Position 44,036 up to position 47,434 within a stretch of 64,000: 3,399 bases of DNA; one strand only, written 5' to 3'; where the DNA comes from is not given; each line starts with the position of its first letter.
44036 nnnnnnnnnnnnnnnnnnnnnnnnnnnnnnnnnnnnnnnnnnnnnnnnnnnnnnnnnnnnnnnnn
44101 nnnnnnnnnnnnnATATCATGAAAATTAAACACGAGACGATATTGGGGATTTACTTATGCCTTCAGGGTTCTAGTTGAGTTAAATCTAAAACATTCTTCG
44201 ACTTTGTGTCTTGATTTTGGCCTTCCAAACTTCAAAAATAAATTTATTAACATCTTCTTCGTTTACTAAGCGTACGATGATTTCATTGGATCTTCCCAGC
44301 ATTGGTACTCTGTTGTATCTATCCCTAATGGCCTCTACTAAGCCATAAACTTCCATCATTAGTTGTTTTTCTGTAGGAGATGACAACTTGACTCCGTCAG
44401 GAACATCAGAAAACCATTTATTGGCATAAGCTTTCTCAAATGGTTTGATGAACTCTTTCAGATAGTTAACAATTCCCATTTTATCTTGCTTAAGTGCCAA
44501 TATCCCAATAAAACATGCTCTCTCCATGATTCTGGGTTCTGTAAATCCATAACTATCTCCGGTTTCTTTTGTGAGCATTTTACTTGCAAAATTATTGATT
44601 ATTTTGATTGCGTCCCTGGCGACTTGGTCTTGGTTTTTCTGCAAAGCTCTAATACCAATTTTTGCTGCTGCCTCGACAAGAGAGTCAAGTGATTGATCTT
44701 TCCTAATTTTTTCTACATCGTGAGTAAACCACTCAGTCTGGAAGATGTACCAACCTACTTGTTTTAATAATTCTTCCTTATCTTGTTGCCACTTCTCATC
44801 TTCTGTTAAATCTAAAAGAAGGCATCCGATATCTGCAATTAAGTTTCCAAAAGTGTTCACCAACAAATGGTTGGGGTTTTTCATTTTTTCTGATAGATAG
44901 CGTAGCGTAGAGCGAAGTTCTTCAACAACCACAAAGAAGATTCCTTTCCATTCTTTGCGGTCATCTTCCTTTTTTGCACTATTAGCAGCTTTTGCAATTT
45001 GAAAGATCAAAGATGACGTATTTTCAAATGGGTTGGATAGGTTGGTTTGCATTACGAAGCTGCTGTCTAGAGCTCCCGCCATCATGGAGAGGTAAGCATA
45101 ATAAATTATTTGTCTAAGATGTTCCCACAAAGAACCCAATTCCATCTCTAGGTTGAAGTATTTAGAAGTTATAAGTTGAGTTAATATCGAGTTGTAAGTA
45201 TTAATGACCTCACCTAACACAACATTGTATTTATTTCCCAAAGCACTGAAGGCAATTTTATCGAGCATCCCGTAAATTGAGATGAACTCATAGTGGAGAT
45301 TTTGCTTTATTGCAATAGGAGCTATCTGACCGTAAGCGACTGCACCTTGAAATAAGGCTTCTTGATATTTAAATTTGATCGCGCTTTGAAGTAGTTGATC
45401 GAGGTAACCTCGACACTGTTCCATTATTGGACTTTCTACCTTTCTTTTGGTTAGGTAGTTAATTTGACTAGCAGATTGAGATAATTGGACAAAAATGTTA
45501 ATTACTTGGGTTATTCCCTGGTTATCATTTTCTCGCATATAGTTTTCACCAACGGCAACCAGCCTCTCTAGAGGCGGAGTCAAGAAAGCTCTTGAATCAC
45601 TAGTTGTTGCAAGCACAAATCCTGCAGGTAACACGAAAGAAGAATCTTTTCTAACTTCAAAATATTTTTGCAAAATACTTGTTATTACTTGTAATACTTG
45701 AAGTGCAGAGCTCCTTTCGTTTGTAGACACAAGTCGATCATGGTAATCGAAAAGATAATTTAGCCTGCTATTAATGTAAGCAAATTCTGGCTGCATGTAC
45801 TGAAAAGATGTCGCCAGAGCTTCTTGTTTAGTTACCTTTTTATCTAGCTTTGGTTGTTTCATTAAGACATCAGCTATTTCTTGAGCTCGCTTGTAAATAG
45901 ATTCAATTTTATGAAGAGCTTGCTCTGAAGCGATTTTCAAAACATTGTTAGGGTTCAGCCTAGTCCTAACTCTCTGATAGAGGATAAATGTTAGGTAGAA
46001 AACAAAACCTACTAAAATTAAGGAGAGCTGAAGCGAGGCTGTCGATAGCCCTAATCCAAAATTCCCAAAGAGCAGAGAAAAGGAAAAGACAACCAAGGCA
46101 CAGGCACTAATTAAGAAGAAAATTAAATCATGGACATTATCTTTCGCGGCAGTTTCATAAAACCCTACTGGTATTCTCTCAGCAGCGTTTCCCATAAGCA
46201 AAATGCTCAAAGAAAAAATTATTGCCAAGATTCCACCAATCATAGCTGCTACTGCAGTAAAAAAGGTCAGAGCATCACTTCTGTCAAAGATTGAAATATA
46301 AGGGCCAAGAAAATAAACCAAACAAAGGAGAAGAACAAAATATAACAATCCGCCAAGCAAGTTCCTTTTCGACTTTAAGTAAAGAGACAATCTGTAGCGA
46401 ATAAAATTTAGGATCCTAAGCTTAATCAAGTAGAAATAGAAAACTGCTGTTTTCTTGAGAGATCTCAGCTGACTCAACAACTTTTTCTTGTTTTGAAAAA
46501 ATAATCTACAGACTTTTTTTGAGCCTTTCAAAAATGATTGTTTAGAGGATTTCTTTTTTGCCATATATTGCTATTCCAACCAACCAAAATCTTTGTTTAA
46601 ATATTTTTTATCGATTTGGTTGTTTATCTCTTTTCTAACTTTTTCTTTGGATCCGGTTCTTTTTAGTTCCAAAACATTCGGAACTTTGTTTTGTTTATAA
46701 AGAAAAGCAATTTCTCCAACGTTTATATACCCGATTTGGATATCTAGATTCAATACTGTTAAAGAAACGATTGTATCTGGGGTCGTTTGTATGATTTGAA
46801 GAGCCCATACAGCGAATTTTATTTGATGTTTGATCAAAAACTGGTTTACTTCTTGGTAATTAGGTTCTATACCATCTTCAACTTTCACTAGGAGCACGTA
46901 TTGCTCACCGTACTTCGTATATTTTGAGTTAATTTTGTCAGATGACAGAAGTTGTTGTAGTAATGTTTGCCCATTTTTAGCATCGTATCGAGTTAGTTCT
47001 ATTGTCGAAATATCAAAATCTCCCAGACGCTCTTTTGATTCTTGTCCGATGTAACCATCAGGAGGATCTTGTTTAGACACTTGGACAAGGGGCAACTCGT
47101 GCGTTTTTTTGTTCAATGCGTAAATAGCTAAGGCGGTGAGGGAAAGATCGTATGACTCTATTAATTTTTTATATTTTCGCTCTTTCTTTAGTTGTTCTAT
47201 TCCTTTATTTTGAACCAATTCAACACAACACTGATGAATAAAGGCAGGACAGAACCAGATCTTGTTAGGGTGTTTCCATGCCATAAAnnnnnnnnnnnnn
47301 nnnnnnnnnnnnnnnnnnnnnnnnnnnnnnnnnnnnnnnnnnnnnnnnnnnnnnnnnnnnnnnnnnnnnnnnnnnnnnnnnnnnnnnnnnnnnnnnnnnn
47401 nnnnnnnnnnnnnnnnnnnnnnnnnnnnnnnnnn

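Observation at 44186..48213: Uncharacterised three-gene operon: Rx5H protein, unknown protein and 792-aa membrane protein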

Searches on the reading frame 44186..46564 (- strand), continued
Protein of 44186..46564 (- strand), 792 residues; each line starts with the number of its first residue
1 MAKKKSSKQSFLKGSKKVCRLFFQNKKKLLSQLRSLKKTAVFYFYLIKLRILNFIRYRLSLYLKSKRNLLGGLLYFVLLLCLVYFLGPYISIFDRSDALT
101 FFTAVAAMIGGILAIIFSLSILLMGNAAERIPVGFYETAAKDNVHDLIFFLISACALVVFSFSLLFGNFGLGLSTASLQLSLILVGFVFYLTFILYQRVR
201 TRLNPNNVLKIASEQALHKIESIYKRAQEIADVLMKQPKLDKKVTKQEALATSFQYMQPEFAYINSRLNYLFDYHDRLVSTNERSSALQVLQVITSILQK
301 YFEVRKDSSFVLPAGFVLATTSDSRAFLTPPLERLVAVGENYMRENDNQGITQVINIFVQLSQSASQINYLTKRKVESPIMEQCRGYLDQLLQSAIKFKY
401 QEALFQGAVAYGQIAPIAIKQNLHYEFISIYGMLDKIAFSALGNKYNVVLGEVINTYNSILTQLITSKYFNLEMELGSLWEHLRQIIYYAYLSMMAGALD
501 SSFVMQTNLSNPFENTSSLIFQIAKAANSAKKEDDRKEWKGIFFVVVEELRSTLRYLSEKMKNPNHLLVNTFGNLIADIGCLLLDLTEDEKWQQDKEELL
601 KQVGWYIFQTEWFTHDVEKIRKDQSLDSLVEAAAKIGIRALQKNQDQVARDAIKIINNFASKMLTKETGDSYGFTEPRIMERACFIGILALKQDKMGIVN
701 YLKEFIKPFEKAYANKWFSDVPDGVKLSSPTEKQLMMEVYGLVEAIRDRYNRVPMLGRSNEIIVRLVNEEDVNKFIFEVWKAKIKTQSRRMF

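Call 83: search_protein_families(library=pfam, alignment_id=A4, max_evalue=0.1)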
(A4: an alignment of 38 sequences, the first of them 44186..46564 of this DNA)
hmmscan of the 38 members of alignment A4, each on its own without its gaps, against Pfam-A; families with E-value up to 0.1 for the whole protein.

A. member 1, window:44186-46564:- (792 aa): 1 family
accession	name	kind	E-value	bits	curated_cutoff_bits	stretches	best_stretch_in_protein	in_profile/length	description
PF12938.12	M_domain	-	0.046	13.9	25.6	1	291-406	48-163/243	M domain of GW182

B. families by the number of members that match (of 38 scanned): 27 families (the first 25 are shown)
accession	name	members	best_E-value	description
PF10011.15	DUF2254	8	1.5e-06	Predicted membrane protein (DUF2254)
PF12921.12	ATP13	2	0.0047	Mitochondrial ATPase expression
PF24436.2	INTS7_N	2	0.034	Integrator complex subunit 7, N-terminal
PF00003.28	7tm_3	1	0.0015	7 transmembrane sweet-taste receptor of 3 GCPR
PF05388.16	Carbpep_Y_N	1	0.0038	Carboxypeptidase Y pro-peptide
PF08064.18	UME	1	0.0058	UME (NUC010) domain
PF24309.1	IMEF_Flp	1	0.0073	IMEF cargo Flp protein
PF07352.17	Phage_Mu_Gam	1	0.0089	Bacteriophage Mu Gam like protein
PF08631.16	SPO22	1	0.011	Meiosis protein SPO22/ZIP4 like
PF09052.15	SipA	1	0.013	SipA N-terminal domain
PF20990.2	DUF2207_C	1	0.014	Predicted membrane protein (DUF2207) C-terminal domain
PF07084.17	Spot_14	1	0.017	Thyroid hormone-inducible hepatic protein Spot 14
PF07827.16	KNTase_C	1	0.02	KNTase C-terminal domain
PF00443.35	UCH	1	0.022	Ubiquitin carboxyl-terminal hydrolase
PF07737.17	ATLF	1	0.024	Anthrax toxin lethal factor, N- and C-terminal domain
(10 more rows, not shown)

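Call 102: find_related_loci(query=P0041, collection=viral_contigs, flank=8000)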
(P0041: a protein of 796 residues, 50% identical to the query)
Query P0041 (796 aa) in viral_contigs; peptide patterns used: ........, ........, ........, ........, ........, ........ (x = any residue, [..] = any of these).
23 stretches matched a pattern, but none encodes a relative of the query by tblastn (E <= 1e-3).

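Call 103: find_related_loci(query=P0058, collection=viral_contigs, flank=8000)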
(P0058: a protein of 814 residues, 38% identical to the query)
Query P0058 (814 aa) in viral_contigs; peptide patterns used: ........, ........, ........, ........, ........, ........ (x = any residue, [..] = any of these).
No stretch of DNA in the collection matches any of the patterns.

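Call 104: search_protein_families(library=pfam, proteins=[L018:2289-6026:+, L018:59-2275:+, L040:123-1067:+, L010:7161-8960:+, L027:4889-5434:+], max_evalue=0.001)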
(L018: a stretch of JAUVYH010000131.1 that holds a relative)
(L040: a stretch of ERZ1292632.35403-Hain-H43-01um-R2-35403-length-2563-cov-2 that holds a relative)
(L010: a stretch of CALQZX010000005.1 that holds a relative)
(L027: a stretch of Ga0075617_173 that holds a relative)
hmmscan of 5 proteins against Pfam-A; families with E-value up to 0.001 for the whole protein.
L018:2289-6026:+ (1245 aa): 5 families
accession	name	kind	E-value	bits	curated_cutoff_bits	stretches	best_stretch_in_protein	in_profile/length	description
PF07669.17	Eco57I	-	1.2e-33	117.1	25.3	1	618-888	1-171/171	Eco57I restriction-modification methylase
PF02384.22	N6_Mtase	-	1.5e-13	51.2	20.4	1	793-906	122-236/311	N-6 DNA Methylase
PF12950.13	TaqI_C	-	3.4e-09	37.4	26.5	1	1097-1182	30-118/118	TaqI-like C-terminal specificity domain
PF14335.11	DUF4391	-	0.00034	21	29.9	1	100-213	66-168/232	Domain of unknown function (DUF4391)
PF20473.4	MmeI_Mtase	-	0.00035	20.3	27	0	535-640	8-85/259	MmeI, DNA-methyltransferase domain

L018:59-2275:+ (738 aa): 1 family
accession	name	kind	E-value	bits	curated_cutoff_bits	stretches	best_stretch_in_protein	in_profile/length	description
PF00271.37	Helicase_C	-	2.7e-16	60.3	23.5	1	338-467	13-110/110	Helicase conserved C-terminal domain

L040:123-1067:+ (314 aa): 3 families
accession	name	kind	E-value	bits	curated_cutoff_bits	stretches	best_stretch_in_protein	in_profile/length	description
PF00565.23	SNase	-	4.2e-21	75.8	21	1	131-231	1-107/107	Staphylococcal nuclease homologue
PF23836.1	DUF7206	-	1.1e-05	26.5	25.6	1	178-266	26-105/107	Family of unknown function (DUF7206)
PF03137.26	OATP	-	0.00037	19.4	25.8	1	27-266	339-457/545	Organic Anion Transporter Polypeptide (OATP) family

L010:7161-8960:+ (599 aa): 4 families
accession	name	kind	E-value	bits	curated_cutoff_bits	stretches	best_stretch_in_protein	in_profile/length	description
PF19044.6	P-loop_TraG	-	1.6e-25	90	25.8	1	257-565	26-348/413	TraG P-loop domain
PF12846.13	AAA_10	-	1.3e-17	64.4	27.5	1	259-545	20-312/362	AAA-like domain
PF01935.23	DUF87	-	1.5e-11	45.3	23.2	1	264-450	27-206/220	Helicase HerA, central domain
PF00270.35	DEAD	-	0.0004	20.6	26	0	259-316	13-70/167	DEAD/DEAH box helicase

L027:4889-5434:+ (181 aa): 0 families

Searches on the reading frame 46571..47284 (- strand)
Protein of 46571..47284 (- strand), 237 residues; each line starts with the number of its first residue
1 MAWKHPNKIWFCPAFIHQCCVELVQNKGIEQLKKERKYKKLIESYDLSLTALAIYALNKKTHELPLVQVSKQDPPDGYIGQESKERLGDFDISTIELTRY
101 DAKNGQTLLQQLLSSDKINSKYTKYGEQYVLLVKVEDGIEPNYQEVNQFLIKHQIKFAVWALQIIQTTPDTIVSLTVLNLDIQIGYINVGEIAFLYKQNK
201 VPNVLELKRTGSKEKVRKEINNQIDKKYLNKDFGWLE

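Call 3: search_protein_families(library=pfam, proteins=[window:46571-47284:-], max_evalue=1)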
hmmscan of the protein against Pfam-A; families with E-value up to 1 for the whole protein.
window:46571-47284:- (237 aa): 0 families

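Call 4: search_protein_families(library=padloc, proteins=[window:46571-47284:-], max_evalue=1)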
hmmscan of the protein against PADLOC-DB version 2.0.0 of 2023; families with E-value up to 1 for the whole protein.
window:46571-47284:- (237 aa): 0 families

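Call 6: search_protein_families(library=ncbifam, proteins=[window:46571-47284:-], max_evalue=1)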
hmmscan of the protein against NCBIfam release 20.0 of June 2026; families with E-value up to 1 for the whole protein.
window:46571-47284:- (237 aa): 0 families

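Call 7: search_protein_families(library=phrogs, proteins=[window:46571-47284:-], max_evalue=1)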
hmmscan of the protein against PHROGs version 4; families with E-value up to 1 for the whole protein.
window:46571-47284:- (237 aa): 1 family
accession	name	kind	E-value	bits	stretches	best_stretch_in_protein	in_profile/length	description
phrog_15449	-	unknown function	0.75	11.1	1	112-136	33-57/69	-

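Call 9: find_homologous_proteins(query=window:46571-47284:-)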
Query window:46571-47284:- (237 aa): 12 proteins with E <= 0.001 among 254 candidates.
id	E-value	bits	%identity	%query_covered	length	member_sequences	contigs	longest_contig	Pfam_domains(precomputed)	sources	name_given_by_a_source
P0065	1.1e-153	528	100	100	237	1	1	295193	-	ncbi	-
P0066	1.0e-123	430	78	100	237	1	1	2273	-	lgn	-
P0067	9.2e-118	410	76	100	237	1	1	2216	-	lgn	-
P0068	2.4e-115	402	72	100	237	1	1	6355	-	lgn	-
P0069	3.7e-115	402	73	100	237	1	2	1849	-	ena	-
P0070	1.9e-112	393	73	100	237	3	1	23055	-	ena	-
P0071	1.2e-107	377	72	100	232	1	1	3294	-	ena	-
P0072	2.6e-97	343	62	100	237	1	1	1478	-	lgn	-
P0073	5.2e-96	339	60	100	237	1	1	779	-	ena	-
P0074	1.7e-94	334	64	100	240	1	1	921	-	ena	-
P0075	3.8e-92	326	60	100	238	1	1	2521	-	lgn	-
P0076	3.1e-78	281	54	100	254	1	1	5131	-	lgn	-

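Call 15: find_encoding_contigs(protein=P0070, flank=8000, max_places=2)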
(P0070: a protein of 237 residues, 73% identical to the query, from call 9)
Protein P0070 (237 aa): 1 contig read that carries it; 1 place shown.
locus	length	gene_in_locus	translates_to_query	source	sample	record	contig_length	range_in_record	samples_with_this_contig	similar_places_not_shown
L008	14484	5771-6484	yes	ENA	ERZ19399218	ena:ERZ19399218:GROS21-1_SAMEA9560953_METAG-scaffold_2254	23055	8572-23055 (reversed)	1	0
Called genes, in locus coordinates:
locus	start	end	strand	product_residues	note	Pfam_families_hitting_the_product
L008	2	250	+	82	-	?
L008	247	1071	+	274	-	PF01909:NTP_transf_2 (weak)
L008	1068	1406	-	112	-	-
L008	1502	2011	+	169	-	PF00293:NUDIX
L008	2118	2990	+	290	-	PF01844:HNH, PF14279:HNH_5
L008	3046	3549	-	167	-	-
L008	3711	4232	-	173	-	-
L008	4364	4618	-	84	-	-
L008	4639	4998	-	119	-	-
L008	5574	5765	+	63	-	PF12728:HTH_17, PF13411:MerR_1, PF00376:MerR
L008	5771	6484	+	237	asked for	-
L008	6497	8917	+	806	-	-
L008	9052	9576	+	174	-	-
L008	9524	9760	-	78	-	PF12844:HTH_19, PF13560:HTH_31, PF13413:HTH_25 (faint), PF13443:HTH_26, PF01381:HTH_3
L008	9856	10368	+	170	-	-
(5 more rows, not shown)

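Call 43: predict_structure(alignment_id=A2)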
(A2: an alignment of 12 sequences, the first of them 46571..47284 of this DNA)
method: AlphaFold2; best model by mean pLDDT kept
length: 237 residues; sequences in the alignment: 12
mean_pLDDT: 82.8   pTM: 0.84
mean pLDDT of the five models: 82.8, 68.3, 64.3, 58.3, 49.9
residues with pLDDT >= 90: 110; 70-90: 90; 50-70: 21; < 50: 16
segments of 3 or more residues with pLDDT < 50: 1-4, 210-221
pLDDT, mean of each block of 10 residues (from residue 1): 60 92 91 89 93 90 88 81 76 88 87 86 77 87 93 90 91 89 91 92 76 46 66 61
secondary structure, 60 per line:
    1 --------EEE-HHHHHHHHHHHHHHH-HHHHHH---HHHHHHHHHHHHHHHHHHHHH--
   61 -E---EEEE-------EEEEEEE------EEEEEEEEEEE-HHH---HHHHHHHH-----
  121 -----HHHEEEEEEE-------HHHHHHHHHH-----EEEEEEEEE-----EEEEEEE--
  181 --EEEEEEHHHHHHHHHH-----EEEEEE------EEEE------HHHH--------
elements in order: E9-11 H13-27 H29-34 H38-58 E66-69 E77-83 E90-100 H108-115 E129-135 H143-152 E158-166 E172-178 E183-188 H189-198 E204-209 E216-219 H226-229

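Call 85: find_encoding_contigs(protein=P0066, flank=5000, max_places=3)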
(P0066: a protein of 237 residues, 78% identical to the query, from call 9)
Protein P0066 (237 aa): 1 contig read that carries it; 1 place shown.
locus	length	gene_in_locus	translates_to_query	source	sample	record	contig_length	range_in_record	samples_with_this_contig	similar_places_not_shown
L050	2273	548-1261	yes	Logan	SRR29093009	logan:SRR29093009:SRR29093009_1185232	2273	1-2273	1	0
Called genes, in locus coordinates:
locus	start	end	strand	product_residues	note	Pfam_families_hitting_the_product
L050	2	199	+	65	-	?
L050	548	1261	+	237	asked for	-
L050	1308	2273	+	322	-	?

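Call 91: search_solved_structures(query=A2, max_evalue=10)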
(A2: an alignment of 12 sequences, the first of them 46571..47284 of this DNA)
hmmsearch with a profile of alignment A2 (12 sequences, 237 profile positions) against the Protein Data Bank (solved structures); distinct sequences matched with E-value up to 10: 1.
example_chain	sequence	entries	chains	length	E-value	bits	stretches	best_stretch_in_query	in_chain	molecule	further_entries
4aey_A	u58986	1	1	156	0.53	12.8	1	166-222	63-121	D-ERYTHRO-7,8-DIHYDRONEOPTERIN TRIPHOSPHATE EPIMERASE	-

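Call 98: list_cluster_members(proteins=[P0065, P0077, P0001])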
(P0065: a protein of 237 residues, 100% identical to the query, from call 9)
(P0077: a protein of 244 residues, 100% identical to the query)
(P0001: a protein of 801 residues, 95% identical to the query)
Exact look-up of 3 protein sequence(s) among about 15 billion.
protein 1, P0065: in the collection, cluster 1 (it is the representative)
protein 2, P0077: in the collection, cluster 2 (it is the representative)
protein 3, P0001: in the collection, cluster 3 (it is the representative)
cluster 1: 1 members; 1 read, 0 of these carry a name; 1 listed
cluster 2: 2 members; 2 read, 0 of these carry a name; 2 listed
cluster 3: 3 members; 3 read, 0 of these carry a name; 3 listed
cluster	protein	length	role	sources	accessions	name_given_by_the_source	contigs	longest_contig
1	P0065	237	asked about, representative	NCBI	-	-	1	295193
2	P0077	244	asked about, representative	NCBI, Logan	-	-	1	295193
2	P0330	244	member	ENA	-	-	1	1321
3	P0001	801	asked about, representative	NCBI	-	-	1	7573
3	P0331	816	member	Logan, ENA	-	-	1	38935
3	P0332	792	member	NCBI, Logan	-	-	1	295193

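Call 104: search_protein_families(library=pfam, proteins=[L050:1308-2273:+], max_evalue=0.001)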
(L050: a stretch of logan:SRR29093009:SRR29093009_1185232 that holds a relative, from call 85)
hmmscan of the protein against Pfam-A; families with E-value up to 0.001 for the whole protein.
L050:1308-2273:+ (322 aa): 0 families
